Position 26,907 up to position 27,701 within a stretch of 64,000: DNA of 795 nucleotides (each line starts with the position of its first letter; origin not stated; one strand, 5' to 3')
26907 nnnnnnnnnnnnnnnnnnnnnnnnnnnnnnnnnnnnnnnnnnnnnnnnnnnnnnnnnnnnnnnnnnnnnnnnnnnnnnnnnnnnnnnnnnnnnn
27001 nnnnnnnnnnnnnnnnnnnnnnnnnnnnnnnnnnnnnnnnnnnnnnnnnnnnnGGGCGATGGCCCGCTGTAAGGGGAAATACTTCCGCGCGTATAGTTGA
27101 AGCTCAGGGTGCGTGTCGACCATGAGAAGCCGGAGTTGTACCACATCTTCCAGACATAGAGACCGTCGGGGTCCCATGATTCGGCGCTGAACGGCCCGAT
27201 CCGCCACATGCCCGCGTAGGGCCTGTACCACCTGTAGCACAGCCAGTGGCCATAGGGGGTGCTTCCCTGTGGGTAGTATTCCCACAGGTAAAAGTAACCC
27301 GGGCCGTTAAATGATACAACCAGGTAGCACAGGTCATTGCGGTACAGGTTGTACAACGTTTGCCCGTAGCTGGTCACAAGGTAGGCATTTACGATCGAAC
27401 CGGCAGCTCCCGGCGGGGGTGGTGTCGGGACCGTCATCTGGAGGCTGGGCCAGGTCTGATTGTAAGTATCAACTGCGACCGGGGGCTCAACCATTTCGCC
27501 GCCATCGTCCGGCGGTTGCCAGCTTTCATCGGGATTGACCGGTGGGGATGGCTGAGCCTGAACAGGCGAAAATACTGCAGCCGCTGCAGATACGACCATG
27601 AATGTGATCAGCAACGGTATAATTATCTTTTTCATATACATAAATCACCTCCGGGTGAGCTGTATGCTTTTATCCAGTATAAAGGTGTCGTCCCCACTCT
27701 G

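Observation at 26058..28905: Shared aromatic-rich ectodomain in two of the membrane FHA paralogs; candidate novel sensor domain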

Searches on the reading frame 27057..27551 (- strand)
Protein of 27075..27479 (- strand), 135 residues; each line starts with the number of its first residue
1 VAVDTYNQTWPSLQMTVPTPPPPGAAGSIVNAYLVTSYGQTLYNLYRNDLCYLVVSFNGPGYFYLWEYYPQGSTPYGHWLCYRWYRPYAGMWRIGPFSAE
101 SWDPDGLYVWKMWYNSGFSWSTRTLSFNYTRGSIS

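Call 6: search_protein_families(library=pfam, proteins=[window:27075-27479:-], max_evalue=10)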
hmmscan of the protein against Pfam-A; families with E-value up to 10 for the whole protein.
seq(135 aa): 0 families

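Call 7: find_homologous_proteins(query=window:27075-27479:-, max_evalue=0.01)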
Query seq(135 aa) (135 aa): 8 proteins with E <= 0.01 among 14 candidates.
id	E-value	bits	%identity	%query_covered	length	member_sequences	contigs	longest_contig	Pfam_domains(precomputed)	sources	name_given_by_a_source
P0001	2.9e-46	175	67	82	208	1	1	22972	-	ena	-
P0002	4.7e-46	175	66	90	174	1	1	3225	-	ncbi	ncbi:MAG: hypothetical protein EHM12_04475, partial [Dehalococcoidia bacterium]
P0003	3.5e-44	168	66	85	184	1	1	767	-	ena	-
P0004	1.0e-42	164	69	76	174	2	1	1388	-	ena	-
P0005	4.5e-41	158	68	75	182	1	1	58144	-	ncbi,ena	-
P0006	8.0e-26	109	63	61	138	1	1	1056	-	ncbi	-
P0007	9.6e-21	92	59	54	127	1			-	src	-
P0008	3.0e-15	74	63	47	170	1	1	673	-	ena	-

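Call 14: search_solved_structures(query=A1, max_evalue=10)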
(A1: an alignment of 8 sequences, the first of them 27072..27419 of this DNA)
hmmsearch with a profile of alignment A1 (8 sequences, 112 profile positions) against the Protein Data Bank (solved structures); distinct sequences matched with E-value up to 10: 5.
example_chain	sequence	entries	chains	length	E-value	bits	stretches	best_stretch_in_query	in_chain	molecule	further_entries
8ofd_A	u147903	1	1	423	0.83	12.9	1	27-55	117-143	Conglutin beta 1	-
2qkl_A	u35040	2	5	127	1.4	12.2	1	24-73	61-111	SPBC3B9.21 protein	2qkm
5jp4_A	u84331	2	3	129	1.4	12.2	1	24-73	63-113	mRNA-decapping enzyme subunit 1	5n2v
5j3q_A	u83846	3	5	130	1.4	12.1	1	24-73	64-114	mRNA-decapping enzyme subunit 1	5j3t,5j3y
5kq1_A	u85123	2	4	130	1.5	12.1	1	24-73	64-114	mRNA-decapping enzyme subunit 1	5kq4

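Call 15: find_encoding_contigs(protein=P0005, flank=10000, max_places=3)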
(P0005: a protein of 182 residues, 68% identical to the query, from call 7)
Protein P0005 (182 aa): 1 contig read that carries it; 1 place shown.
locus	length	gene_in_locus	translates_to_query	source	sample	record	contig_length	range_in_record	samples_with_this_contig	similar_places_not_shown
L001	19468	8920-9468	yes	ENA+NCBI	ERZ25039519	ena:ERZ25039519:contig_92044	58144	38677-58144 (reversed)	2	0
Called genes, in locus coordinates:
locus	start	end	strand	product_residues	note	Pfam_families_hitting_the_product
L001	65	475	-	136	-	PF00654:Voltage_CLC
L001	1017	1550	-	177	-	PF06742:DUF1214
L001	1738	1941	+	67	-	-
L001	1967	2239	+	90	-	-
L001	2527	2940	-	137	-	PF16697:Yop-YscD_cpl, PF00498:FHA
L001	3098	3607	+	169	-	PF00498:FHA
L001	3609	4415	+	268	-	PF00481:PP2C, PF13672:PP2C_2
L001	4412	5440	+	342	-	PF00069:Pkinase, PF01636:APH (faint), PF07714:PK_Tyr_Ser-Thr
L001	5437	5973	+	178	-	-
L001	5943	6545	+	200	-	PF16697:Yop-YscD_cpl (faint), PF00498:FHA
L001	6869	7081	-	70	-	-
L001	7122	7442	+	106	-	-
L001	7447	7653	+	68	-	-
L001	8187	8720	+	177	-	PF07705:CARDB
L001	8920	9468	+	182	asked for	-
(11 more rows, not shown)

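Call 16: predict_structure(alignment_id=A1)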
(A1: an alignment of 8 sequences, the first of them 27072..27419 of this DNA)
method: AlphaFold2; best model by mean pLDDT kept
length: 116 residues; sequences in the alignment: 8
mean_pLDDT: 82.7   pTM: 0.74
mean pLDDT of the five models: 82.7, 82.3, 81.2, 80.1, 78.7
residues with pLDDT >= 90: 50; 70-90: 45; 50-70: 18; < 50: 3
segments of 3 or more residues with pLDDT < 50: none
pLDDT, mean of each block of 10 residues (from residue 1): 72 92 84 94 86 65 91 87 76 91 89 57
secondary structure, 60 per line:
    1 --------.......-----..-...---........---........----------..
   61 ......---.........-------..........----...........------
elements in order: E9-15 E24-26 E30-37 E41-48 E59-66 E70-78 E86-95 E100-110

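Call 18: search_protein_representatives(alignment_id=A1)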
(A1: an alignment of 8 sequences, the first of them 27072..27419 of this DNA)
Query: 8 sequences, 112 profile positions. Proteins with E-value up to 0.001 (for the whole library): 76; up to 1e-10: 52; up to 1e-30: 11. The best 76 are listed.
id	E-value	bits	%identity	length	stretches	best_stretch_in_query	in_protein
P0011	1.7e-42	160.1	-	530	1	2-108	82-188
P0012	3.6e-42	159.1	-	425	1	3-111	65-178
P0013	1.4e-40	154.0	-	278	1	2-109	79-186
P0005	1.8e-34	134.3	-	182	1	2-78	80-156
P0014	3.9e-34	133.2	-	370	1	16-111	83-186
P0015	7.1e-34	132.4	-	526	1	3-106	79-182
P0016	2.4e-33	130.6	-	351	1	9-108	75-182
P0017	3.9e-33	130.0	-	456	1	11-108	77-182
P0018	2.3e-32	127.5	-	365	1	15-110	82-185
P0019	6.0e-32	126.1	-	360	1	6-111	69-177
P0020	8.2e-32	125.7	-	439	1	4-109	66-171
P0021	1.8e-30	121.4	-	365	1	18-111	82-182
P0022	2.3e-30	121.0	-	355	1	12-109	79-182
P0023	5.4e-30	119.9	-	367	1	12-110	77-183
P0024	1.1e-29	118.9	-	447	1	6-109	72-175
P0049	8.9e-18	80.5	-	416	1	8-110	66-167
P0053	1.6e-14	70.1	-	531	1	17-108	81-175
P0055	2.2e-13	66.4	-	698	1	5-108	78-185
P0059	6.5e-12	61.6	-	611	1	8-110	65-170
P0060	1.5e-11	60.5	-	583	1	3-108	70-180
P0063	3.6e-10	56.0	-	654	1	8-108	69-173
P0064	3.8e-10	55.9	-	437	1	5-109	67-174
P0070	7.5e-07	45.3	-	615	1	9-109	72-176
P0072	1.4e-06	44.5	-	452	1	9-107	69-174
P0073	1.4e-06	44.4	-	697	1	7-108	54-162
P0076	3.3e-05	40.0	-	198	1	7-106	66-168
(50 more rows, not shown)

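Call 29: find_related_loci(query=A1, collection=genome_contigs, flank=8000)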
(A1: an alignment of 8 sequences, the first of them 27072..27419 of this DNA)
Query A1 (116 aa) in genome_contigs; peptide patterns used: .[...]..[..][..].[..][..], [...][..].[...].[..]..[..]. (x = any residue, [..] = any of these).
74 stretches matched a pattern; 44 encode a relative of the query (tblastn E <= 1e-3); 43 distinct loci.
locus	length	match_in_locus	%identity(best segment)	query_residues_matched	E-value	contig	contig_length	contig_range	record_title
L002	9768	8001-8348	96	1-116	6e-75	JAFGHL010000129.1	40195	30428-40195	MAG: Dehalococcoidia bacterium isolate Zod_Metabat.1459 k87_14494200, whole genome shotgun sequence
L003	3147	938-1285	95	1-116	4e-75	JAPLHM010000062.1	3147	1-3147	MAG: Chloroflexota bacterium isolate LacPavin_0920_SED4_MAG_55_37 LacPavin_0920_SED4_scaffold_1814678, whole genome shot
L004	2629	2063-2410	96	1-116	3e-75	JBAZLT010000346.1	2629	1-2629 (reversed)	MAG: Dehalococcoidia bacterium isolate SO_2017_LW4_21 scaffold_84230_c1_LW137-91_2017, whole genome shotgun sequence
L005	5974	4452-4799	95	1-116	2e-74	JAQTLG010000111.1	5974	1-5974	MAG: Dehalococcoidia bacterium isolate STA_11 NODE_31360_length_5995_cov_2.949216_Sandtown_A, whole genome shotgun seque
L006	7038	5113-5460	93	1-116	1e-73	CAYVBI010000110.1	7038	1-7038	MAG TPA_asm: uncultured Dehalococcoidales bacterium isolate SRP178699_co1_305 genome assembly, contig: NODE_15412_length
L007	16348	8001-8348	92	1-116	2e-73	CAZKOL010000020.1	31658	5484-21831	MAG TPA_asm: uncultured Dehalococcoidales bacterium isolate SRP178699_co2_170 genome assembly, contig: NODE_670_length_3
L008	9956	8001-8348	91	1-116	2e-72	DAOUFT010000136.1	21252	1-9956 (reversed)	MAG TPA_asm: Dehalococcoidia bacterium isolate R24_101 k131_1817684, whole genome shotgun sequence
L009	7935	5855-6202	90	1-116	2e-70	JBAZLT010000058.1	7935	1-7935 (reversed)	MAG: Dehalococcoidia bacterium isolate SO_2017_LW4_21 scaffold_17594_c1_LW137-91_2017, whole genome shotgun sequence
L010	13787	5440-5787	88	1-116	4e-69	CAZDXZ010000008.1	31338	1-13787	MAG TPA_asm: uncultured Dehalococcoidales bacterium isolate SRP098346_co1_76 genome assembly, contig: NODE_991_length_31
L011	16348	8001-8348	94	1-116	2e-73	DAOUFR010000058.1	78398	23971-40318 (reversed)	MAG TPA_asm: Dehalococcoidia bacterium isolate R125_62 11826, whole genome shotgun sequence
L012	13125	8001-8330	80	3-111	8e-58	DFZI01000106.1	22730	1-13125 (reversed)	MAG TPA_asm: Dehalococcoidia bacterium UBA4060 UBA4060_contig_7862, whole genome shotgun sequence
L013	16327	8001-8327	79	3-111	7e-58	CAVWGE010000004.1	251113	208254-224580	MAG: uncultured Chloroflexia bacterium isolate MFD04408.bin.1.9 genome assembly, contig: contig_22805, whole genome shot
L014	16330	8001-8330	76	3-112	4e-56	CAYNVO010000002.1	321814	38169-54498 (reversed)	MAG TPA_asm: uncultured Dehalococcoidales bacterium isolate SRP178699_co1_561 genome assembly, contig: NODE_6_length_321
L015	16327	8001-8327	76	3-111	1e-57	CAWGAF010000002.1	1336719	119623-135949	MAG: uncultured Chloroflexia bacterium isolate MFD04408.bin.2.19 genome assembly, contig: contig_36051, whole genome sho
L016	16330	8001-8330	75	3-112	9e-56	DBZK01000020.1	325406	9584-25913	MAG TPA_asm: Dehalococcoidia bacterium UBA1162 UBA1162_contig_42616, whole genome shotgun sequence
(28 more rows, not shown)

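Call 30: list_cluster_members(proteins=[P0049, P0053, P0055, P0059, P0060, P0063, P0064, P0070, P0072, P0073])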
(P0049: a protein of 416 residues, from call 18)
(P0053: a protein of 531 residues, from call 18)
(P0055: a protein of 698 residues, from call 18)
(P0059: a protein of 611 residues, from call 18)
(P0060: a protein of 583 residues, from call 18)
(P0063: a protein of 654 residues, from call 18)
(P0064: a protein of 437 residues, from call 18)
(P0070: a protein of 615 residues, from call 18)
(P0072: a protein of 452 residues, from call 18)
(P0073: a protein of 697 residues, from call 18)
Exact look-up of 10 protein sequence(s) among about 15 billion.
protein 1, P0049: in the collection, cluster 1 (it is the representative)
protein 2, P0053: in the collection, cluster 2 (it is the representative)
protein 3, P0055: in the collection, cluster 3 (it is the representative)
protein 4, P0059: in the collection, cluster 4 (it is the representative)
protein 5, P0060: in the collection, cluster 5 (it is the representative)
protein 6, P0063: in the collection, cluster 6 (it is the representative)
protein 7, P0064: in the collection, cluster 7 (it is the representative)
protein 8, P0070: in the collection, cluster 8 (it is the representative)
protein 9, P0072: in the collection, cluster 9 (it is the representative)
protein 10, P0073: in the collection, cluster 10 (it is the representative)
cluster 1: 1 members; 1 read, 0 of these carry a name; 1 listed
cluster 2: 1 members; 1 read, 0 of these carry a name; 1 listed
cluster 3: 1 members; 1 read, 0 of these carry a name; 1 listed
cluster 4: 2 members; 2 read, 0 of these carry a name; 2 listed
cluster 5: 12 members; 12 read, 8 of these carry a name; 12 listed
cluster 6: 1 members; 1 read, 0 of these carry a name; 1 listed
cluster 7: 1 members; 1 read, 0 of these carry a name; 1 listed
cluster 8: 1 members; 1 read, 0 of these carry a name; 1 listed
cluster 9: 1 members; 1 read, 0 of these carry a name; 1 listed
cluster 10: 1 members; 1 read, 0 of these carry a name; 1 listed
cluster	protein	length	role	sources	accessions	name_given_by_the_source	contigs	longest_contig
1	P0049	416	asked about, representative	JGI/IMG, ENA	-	-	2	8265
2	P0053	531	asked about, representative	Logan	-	-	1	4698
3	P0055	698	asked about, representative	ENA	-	-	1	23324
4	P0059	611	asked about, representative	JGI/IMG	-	-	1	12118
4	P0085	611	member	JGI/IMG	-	-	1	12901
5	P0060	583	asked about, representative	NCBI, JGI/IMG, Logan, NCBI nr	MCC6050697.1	MAG: hypothetical protein LM580_08310 [Thermofilum sp.] | hypothetical protein | hypothetical protein [Thermofilum sp.]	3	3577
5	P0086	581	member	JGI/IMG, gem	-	hypothetical protein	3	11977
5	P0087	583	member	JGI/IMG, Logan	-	hypothetical protein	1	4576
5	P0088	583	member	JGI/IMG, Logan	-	hypothetical protein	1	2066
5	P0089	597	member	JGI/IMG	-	hypothetical protein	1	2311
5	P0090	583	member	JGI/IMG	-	hypothetical protein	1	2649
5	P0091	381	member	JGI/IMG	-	hypothetical protein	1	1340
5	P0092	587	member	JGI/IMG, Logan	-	hypothetical protein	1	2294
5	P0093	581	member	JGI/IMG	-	-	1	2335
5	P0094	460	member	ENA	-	-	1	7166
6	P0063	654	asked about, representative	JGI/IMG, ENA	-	-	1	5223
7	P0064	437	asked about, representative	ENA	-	-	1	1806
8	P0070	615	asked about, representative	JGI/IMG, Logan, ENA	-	-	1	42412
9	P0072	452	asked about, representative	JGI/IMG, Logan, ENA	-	-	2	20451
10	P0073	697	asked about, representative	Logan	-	-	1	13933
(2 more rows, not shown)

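Call 33: find_encoding_contigs(protein=P0070, flank=8000, max_places=2)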
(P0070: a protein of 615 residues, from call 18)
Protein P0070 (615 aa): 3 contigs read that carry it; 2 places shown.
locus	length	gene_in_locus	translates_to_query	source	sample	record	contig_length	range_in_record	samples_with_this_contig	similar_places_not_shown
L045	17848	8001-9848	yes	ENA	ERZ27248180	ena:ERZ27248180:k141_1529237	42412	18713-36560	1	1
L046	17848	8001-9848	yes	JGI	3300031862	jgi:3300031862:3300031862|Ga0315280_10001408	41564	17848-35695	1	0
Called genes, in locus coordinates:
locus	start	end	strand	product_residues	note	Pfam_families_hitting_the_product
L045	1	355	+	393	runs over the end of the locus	PF00069:Pkinase, PF01163:RIO1 (faint), PF07714:PK_Tyr_Ser-Thr, PF01636:APH (faint), PF03109:ABC1 (weak), PF14531:Kinase-like, PF00498:FHA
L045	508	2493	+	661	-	PF00481:PP2C, PF13672:PP2C_2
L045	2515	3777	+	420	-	PF03109:ABC1 (faint), PF00069:Pkinase, PF07714:PK_Tyr_Ser-Thr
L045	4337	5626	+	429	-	PF00092:VWA, PF13519:VWA_2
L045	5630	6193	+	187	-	PF12773:DZR, PF13240:Zn_Ribbon_1 (faint), PF13248:Zn_ribbon_3 (faint), PF00498:FHA (weak)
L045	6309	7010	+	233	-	PF16697:Yop-YscD_cpl (weak), PF00498:FHA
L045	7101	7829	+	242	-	PF00481:PP2C (weak), PF13672:PP2C_2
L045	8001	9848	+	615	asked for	PF16640:Big_3_5 (weak), PF07495:Y_Y_Y (faint), PF00630:Filamin (weak), PF16640:Big_3_5 (weak), PF12773:DZR (weak), PF13240:Zn_Ribbon_1 (faint), PF13248:Zn_ribbon_3 (faint), PF24463:DUF7577 (faint)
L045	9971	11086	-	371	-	PF16697:Yop-YscD_cpl, PF00498:FHA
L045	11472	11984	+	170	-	PF18911:PKD_4, PF00801:PKD (weak), PF24463:DUF7577 (weak)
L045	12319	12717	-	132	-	PF13240:Zn_Ribbon_1 (weak)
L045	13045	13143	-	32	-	-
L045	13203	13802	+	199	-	-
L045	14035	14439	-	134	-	-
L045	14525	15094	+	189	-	-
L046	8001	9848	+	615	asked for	PF16640:Big_3_5 (weak), PF07495:Y_Y_Y (faint), PF00630:Filamin (weak), PF16640:Big_3_5 (weak), PF12773:DZR (weak), PF13240:Zn_Ribbon_1 (faint), PF13248:Zn_ribbon_3 (faint), PF24463:DUF7577 (faint)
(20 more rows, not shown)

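Call 34: find_encoding_contigs(protein=P0055, flank=8000, max_places=1)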
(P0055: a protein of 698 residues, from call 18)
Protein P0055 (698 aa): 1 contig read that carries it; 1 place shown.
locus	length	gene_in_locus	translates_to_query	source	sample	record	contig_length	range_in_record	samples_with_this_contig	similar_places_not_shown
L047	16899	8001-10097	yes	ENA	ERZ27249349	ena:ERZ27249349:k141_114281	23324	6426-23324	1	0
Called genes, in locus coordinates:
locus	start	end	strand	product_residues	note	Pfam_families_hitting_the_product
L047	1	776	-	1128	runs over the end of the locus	PF00930:DPPIV_N (faint), PF07676:PD40 (faint), PF26550:Tricorn_2nd (weak), PF14583:Pectate_lyase22 (faint), PF23381:Beta-prop_IFT122_1st (faint), PF25174:Beta-prop_THOC3 (weak), PF26549:Tricorn_N, PF17957:Big_7 (faint)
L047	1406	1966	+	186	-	PF01399:PCI (weak)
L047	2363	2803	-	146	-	-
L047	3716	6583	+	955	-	PF01442:Apolipoprotein (faint)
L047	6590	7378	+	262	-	-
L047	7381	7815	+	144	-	-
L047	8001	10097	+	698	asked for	-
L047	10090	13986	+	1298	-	PF13249:SQHop_cyclase_N (faint), PF13243:SQHop_cyclase_C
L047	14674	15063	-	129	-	-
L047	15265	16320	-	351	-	PF01208:URO-D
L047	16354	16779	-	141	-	PF00528:BPD_transp_1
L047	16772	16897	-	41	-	?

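Call 35: find_encoding_contigs(protein=P0072, flank=8000, max_places=1)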
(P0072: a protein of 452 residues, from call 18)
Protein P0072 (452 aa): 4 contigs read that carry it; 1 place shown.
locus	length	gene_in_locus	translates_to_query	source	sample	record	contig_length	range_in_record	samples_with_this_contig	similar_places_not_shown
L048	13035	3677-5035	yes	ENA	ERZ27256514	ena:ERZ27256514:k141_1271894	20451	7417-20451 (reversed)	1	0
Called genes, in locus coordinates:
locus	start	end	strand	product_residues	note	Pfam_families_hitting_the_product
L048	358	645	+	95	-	-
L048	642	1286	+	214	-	-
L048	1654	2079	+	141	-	-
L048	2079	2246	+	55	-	-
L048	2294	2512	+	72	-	-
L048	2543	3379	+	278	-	-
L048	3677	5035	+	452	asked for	PF16640:Big_3_5 (weak)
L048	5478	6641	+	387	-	-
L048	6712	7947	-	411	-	PF00069:Pkinase, PF07714:PK_Tyr_Ser-Thr, PF01636:APH (faint), PF03109:ABC1 (weak)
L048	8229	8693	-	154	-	PF00498:FHA (weak)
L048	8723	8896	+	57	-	-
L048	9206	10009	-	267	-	PF13240:Zn_Ribbon_1 (weak)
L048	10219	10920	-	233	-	PF16697:Yop-YscD_cpl, PF00498:FHA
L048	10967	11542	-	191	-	PF12773:DZR, PF13240:Zn_Ribbon_1 (weak), PF13248:Zn_ribbon_3 (faint), PF00498:FHA (weak)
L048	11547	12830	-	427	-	PF00092:VWA, PF13519:VWA_2, PF13768:VWA_3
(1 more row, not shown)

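Call 36: find_encoding_contigs(protein=P0086, flank=8000, max_places=1)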
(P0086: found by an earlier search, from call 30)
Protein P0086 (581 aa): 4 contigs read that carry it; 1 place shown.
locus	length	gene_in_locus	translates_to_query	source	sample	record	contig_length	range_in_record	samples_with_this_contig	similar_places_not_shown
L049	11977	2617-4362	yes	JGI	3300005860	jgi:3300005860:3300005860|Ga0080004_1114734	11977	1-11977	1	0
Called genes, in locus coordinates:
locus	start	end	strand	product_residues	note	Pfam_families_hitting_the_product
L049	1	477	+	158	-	?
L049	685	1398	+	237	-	PF12796:Ank_2, PF13637:Ank_4 (weak), PF13857:Ank_5, PF00023:Ank, PF13606:Ank_3 (weak), PF13637:Ank_4, PF13857:Ank_5 (weak), PF00023:Ank (weak)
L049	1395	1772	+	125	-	PF12796:Ank_2, PF13857:Ank_5, PF00023:Ank (weak), PF13637:Ank_4, PF13857:Ank_5, PF00023:Ank, PF13606:Ank_3 (weak), PF13637:Ank_4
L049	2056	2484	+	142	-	-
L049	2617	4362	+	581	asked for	PF07705:CARDB (faint), PF15780:ASH (weak), PF28202:SlaA-like (weak)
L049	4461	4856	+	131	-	-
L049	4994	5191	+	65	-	-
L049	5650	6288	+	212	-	PF00069:Pkinase, PF07714:PK_Tyr_Ser-Thr, PF14531:Kinase-like (weak)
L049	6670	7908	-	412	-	PF04055:Radical_SAM, PF13186:SPASM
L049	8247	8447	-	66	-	PF02697:VAPB_antitox (weak)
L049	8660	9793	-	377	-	PF03445:DUF294 (weak), PF12633:Adenyl_cycl_N (faint), PF01909:NTP_transf_2, PF18765:Polbeta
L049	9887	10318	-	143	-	-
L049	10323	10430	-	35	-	-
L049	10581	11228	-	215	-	-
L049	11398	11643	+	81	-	-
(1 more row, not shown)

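Call 37: predict_structure(alignment_id=A3)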
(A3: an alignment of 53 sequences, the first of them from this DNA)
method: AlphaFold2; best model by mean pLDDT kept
length: 165 residues; sequences in the alignment: 53
mean_pLDDT: 89.5   pTM: 0.84
mean pLDDT of the five models: 89.5, 89.1, 88.7, 88.7, 88.0
residues with pLDDT >= 90: 114; 70-90: 35; 50-70: 14; < 50: 2
segments of 3 or more residues with pLDDT < 50: none
pLDDT, mean of each block of 10 residues (from residue 1): 96 86 87 68 81 95 92 94 96 97 96 94 94 98 96 81 52
secondary structure, 60 per line:
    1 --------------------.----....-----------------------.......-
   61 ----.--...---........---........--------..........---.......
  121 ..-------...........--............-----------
elements in order: E26-29 E53-59 E68-70 E74-81 E85-92 E101-110 E114-122 E130-140 E143-154
